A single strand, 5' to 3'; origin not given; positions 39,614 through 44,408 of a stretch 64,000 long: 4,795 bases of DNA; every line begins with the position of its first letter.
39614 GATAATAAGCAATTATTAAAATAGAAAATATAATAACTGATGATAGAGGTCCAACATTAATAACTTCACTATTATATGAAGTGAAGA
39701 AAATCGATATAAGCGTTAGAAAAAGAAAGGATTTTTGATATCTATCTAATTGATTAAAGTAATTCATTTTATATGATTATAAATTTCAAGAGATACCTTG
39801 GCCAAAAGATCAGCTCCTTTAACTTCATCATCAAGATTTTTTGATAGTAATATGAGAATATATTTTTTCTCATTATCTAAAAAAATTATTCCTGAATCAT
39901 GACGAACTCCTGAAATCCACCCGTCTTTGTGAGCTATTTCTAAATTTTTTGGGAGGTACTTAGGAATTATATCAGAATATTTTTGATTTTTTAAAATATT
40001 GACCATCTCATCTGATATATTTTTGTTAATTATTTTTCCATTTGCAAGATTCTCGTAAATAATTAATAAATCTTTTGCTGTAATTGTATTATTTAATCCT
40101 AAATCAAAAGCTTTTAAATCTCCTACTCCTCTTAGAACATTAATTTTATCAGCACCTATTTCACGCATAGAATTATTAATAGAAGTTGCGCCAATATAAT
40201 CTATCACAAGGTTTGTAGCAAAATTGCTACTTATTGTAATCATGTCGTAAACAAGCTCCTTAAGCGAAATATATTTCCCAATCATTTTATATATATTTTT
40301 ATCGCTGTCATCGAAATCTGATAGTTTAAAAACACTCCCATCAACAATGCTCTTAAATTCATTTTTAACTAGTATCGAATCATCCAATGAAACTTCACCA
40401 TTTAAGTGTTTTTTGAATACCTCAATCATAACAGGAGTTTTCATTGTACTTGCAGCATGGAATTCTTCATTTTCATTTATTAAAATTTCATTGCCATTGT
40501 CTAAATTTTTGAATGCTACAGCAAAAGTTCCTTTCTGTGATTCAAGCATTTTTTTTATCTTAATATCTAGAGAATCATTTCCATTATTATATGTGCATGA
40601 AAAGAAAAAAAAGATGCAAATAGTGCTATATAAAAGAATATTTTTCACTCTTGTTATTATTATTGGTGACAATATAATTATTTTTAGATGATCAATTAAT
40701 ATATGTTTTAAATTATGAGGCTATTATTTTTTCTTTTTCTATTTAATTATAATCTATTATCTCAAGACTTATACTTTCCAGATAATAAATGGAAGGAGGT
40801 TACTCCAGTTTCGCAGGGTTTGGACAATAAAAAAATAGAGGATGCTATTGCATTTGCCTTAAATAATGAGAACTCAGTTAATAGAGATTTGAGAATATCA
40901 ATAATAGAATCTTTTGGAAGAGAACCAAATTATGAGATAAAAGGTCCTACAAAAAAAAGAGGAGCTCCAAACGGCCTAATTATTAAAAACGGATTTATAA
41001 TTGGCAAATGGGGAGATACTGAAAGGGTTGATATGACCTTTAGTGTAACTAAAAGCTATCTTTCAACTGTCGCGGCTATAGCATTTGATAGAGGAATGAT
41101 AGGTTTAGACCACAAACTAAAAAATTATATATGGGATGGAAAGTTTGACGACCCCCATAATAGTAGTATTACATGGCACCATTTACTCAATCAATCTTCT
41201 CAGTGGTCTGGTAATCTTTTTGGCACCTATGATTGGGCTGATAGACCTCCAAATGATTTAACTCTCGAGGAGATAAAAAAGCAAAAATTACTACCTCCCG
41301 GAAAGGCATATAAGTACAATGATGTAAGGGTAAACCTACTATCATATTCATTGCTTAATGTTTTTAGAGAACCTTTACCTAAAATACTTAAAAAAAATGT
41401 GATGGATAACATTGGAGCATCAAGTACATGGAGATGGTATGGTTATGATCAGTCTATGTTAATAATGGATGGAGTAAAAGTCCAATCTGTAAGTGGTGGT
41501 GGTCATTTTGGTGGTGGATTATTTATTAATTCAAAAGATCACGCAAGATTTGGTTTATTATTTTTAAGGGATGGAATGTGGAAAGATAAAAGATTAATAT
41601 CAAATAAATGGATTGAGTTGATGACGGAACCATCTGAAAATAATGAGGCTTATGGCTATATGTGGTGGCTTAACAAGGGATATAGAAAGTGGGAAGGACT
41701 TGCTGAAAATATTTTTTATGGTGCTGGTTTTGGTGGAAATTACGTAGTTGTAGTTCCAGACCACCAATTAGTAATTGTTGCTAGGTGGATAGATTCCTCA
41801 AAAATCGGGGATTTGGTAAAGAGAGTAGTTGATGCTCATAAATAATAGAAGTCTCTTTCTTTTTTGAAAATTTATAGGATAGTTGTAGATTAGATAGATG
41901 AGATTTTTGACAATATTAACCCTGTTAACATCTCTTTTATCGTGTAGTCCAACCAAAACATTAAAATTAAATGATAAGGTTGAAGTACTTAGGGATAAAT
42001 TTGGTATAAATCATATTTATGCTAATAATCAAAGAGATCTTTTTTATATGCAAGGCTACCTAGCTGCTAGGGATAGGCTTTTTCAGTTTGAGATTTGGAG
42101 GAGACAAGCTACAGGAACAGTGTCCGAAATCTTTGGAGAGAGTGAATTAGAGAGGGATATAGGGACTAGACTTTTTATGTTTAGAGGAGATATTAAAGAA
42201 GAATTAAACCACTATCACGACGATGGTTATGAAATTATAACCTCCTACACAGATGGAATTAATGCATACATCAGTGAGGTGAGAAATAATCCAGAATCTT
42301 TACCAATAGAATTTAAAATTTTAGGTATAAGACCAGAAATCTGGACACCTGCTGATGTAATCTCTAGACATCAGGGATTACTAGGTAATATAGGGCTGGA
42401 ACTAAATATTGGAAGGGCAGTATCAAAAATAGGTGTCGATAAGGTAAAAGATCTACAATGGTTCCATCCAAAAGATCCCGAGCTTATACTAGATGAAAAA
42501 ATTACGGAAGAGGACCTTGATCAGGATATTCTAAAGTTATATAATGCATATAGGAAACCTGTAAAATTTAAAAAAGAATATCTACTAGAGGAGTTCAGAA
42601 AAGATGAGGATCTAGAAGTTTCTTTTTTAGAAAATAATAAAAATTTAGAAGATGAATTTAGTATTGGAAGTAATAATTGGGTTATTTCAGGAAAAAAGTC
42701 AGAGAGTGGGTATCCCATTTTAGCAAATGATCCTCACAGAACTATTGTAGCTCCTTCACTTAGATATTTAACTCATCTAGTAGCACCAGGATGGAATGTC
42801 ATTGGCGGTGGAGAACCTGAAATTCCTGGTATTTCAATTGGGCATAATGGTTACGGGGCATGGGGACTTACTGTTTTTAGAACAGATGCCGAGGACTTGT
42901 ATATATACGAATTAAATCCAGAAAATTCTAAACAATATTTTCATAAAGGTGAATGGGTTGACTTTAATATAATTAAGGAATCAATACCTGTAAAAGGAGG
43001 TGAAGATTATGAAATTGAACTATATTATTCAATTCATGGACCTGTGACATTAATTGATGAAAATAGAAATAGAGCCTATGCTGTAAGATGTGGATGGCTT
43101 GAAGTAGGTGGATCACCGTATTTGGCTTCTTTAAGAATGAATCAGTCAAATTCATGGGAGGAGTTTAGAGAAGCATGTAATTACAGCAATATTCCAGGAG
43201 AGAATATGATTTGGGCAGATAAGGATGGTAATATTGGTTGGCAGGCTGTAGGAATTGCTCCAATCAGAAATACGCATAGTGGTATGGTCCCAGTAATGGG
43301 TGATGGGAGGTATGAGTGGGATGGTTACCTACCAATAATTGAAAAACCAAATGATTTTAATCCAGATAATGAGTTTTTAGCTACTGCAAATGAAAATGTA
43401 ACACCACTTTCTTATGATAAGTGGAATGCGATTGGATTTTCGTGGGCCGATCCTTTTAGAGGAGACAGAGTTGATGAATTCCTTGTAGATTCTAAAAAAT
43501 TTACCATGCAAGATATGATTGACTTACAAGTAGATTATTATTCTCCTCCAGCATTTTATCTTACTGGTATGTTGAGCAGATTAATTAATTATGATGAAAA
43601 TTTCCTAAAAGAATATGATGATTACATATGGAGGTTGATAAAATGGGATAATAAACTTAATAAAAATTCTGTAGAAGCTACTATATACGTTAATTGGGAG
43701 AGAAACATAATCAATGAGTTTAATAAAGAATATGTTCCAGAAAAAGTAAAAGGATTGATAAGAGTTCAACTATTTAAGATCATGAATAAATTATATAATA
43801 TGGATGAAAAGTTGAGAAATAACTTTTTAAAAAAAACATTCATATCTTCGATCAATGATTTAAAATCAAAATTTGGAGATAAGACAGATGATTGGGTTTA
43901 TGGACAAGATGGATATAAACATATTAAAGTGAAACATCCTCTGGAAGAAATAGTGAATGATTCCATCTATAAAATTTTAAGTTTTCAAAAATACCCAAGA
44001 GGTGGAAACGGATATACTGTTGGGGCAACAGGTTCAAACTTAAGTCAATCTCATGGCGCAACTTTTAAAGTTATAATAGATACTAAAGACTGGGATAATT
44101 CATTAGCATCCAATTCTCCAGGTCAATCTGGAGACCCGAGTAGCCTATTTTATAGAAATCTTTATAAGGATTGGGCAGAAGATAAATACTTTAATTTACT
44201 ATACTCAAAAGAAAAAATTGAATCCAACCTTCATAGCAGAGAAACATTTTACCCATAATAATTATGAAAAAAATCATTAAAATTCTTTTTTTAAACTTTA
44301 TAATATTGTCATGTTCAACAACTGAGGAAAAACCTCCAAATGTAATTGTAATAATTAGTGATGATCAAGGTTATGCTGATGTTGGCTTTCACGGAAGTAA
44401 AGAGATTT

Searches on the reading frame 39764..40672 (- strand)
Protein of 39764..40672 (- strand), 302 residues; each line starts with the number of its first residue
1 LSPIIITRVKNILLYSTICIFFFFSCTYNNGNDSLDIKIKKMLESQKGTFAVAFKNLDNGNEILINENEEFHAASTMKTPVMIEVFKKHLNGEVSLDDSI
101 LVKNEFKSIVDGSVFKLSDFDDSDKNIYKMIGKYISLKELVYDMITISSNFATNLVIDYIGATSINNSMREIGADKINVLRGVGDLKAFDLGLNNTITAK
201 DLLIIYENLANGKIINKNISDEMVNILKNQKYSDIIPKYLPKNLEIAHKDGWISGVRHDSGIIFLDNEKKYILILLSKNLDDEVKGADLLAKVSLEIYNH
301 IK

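Call 54: search_protein_families(library=pfam, proteins=[window:39764-40672:-], max_evalue=0.00001)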
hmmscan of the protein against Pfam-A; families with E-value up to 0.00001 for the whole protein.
window:39764-40672:- (302 aa): 1 family
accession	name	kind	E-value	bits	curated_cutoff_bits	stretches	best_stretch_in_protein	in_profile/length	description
PF13354.11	Beta-lactamase2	-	2e-51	174.8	22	1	52-275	2-212/214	Beta-lactamase enzyme family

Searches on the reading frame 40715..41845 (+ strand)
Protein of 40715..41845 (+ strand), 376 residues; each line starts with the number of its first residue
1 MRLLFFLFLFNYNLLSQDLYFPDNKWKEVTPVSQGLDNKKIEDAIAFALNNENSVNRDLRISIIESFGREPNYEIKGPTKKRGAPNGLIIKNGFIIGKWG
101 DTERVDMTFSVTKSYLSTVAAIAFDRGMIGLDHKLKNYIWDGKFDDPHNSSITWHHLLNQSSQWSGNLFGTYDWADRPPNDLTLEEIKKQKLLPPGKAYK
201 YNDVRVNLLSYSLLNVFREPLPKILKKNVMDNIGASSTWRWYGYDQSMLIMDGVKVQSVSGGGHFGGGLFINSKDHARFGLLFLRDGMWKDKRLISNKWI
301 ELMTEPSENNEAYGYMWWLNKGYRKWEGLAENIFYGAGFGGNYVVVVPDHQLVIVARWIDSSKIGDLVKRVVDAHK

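Call 54: search_protein_families(library=pfam, proteins=[window:40715-41845:+], max_evalue=0.00001)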
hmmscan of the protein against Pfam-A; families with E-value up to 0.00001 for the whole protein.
window:40715-41845:+ (376 aa): 1 family
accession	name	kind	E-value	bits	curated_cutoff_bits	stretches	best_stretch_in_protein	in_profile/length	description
PF00144.29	Beta-lactamase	-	1.6e-20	74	27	1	108-355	52-305/329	Beta-lactamase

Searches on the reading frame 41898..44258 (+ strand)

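Call 54: search_protein_families(library=pfam, proteins=[window:41898-44258:+], max_evalue=0.00001)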
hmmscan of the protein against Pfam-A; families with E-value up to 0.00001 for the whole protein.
window:41898-44258:+ (786 aa): 1 family
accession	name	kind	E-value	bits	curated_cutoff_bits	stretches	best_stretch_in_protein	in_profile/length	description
PF01804.23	Penicil_amidase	-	6e-180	601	21.3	1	27-775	1-674/675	Penicillin amidase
